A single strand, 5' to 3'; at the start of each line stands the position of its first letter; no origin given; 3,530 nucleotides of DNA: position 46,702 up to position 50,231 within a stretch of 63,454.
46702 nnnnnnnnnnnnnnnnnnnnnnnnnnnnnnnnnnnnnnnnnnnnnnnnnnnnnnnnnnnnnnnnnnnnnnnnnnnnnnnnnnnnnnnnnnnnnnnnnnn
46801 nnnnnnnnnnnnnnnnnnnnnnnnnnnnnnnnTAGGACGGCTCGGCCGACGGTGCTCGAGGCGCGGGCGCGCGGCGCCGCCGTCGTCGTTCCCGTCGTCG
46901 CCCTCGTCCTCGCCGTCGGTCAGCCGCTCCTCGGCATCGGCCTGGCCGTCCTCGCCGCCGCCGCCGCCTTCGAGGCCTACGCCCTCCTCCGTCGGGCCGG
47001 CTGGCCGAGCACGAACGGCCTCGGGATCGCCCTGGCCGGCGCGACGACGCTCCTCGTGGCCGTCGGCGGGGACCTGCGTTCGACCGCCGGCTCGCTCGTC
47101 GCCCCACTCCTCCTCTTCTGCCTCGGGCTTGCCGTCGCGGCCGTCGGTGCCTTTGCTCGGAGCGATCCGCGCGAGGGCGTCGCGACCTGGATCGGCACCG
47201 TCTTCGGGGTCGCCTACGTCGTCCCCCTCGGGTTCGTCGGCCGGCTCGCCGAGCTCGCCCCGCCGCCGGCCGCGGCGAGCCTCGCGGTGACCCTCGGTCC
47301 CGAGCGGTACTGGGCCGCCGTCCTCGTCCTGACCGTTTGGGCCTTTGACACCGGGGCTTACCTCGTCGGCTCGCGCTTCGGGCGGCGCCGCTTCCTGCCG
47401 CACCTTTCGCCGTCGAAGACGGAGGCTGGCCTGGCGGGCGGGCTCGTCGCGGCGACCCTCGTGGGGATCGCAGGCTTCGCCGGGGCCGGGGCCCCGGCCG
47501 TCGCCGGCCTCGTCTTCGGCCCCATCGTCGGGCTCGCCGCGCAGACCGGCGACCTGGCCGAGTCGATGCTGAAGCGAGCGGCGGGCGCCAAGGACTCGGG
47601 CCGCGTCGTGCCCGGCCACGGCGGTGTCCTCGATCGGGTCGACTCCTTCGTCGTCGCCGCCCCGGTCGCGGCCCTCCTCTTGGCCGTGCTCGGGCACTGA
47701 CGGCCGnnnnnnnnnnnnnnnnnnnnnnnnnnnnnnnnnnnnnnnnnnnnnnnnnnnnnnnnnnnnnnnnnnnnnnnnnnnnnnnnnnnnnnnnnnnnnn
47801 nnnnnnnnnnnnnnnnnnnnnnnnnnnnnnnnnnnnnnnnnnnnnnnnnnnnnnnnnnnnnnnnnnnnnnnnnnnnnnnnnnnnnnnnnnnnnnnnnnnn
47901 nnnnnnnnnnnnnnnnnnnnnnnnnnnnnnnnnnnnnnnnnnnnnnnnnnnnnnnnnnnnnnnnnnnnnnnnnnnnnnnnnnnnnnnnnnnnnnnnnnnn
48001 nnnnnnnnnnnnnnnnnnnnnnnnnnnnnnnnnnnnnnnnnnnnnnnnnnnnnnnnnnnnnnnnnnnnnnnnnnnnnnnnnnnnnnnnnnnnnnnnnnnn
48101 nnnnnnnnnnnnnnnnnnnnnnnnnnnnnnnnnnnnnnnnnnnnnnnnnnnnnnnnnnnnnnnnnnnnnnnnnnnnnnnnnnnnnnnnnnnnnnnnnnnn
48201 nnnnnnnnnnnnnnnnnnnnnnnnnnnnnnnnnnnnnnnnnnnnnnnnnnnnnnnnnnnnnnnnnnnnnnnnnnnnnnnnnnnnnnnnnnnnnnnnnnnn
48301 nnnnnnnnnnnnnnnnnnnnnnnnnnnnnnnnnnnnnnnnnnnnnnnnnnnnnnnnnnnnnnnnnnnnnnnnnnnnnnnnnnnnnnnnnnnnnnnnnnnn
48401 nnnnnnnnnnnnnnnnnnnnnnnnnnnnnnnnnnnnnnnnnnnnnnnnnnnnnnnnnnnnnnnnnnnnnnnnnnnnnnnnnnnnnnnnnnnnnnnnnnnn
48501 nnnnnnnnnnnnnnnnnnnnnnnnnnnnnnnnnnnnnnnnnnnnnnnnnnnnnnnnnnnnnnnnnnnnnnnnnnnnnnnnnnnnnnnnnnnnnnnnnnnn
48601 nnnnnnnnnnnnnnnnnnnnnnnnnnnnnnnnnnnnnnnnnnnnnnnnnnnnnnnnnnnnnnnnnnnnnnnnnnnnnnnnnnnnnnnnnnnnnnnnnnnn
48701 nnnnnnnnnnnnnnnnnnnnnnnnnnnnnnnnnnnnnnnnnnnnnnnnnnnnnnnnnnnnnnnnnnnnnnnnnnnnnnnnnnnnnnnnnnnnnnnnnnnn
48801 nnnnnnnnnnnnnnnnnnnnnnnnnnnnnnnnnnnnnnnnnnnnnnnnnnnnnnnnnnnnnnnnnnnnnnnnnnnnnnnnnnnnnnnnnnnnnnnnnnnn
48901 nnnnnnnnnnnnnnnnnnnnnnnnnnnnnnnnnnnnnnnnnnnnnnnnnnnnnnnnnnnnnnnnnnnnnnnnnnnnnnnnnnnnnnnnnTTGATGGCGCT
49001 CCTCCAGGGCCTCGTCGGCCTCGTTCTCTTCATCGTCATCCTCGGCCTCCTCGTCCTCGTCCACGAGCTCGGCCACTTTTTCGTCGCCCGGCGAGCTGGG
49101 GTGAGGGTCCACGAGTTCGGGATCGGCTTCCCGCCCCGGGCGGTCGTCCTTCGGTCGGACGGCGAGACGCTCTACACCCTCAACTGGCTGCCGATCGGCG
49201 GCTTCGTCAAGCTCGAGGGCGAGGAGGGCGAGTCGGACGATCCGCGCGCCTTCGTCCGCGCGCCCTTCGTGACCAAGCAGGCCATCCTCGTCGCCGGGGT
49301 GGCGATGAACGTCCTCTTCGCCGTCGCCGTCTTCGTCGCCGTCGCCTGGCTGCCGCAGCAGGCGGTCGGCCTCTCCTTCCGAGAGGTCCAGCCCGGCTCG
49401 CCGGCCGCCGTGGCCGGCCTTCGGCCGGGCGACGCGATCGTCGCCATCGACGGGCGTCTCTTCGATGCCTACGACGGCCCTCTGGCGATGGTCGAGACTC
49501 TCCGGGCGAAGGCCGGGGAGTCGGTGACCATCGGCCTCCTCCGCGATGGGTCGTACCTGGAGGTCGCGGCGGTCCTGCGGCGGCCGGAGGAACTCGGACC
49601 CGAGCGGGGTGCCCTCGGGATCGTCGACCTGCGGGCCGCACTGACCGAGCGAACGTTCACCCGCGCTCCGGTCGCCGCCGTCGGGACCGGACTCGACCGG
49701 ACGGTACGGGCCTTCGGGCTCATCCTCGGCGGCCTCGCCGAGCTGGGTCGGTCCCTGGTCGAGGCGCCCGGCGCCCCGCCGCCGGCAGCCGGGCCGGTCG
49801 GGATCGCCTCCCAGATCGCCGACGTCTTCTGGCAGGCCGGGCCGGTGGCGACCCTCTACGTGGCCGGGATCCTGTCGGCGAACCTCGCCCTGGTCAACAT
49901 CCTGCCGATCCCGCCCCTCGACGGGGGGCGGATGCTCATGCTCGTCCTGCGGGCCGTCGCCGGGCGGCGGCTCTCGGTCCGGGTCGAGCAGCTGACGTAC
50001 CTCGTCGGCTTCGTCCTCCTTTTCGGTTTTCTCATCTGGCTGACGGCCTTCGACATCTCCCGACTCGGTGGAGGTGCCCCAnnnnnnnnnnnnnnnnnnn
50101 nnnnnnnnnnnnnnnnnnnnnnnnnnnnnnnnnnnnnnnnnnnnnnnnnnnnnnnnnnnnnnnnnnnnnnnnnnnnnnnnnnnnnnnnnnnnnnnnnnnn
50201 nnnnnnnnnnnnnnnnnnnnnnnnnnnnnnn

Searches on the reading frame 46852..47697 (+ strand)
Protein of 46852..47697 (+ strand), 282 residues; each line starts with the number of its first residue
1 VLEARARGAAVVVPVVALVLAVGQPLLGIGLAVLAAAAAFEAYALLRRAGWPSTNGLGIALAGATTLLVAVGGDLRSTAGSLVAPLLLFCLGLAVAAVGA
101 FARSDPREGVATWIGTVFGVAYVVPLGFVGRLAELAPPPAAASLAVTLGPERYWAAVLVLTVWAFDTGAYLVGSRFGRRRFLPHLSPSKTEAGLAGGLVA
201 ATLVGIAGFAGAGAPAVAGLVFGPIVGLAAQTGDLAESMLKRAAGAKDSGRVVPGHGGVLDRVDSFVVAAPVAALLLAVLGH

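Call 47: search_protein_families(library=pfam, proteins=[window:46852-47697:+], max_evalue=0.00001)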
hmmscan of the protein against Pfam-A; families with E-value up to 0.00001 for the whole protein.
window:46852-47697:+ (282 aa): 1 family
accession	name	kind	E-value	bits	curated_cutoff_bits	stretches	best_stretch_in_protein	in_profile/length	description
PF01148.25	CTP_transf_1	-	4.1e-48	164.9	24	1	5-279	3-263/264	Cytidylyltransferase family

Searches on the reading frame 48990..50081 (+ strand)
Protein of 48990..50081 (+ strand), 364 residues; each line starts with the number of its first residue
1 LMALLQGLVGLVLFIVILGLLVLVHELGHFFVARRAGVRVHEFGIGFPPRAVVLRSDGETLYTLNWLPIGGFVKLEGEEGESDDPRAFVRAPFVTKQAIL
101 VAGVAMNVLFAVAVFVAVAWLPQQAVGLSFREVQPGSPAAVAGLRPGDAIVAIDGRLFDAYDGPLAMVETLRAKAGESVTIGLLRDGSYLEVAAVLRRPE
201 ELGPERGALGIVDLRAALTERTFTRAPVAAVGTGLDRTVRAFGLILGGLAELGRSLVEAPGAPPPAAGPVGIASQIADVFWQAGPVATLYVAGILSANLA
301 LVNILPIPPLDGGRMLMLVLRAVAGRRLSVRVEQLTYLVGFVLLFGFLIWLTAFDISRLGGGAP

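Call 47: search_protein_families(library=pfam, proteins=[window:48990-50081:+], max_evalue=0.00001)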
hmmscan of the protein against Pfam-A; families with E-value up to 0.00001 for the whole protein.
window:48990-50081:+ (364 aa): 3 families
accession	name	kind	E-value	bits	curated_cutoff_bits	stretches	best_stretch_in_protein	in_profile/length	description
PF02163.28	Peptidase_M50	-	1.2e-50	172.4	27.2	1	14-346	2-220/221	Peptidase family M50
PF17820.7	PDZ_6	-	2.7e-10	40.3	27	1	131-185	3-54/54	PDZ domain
PF13180.12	PDZ_2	-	3.6e-07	30.8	27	1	131-192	17-76/80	PDZ domain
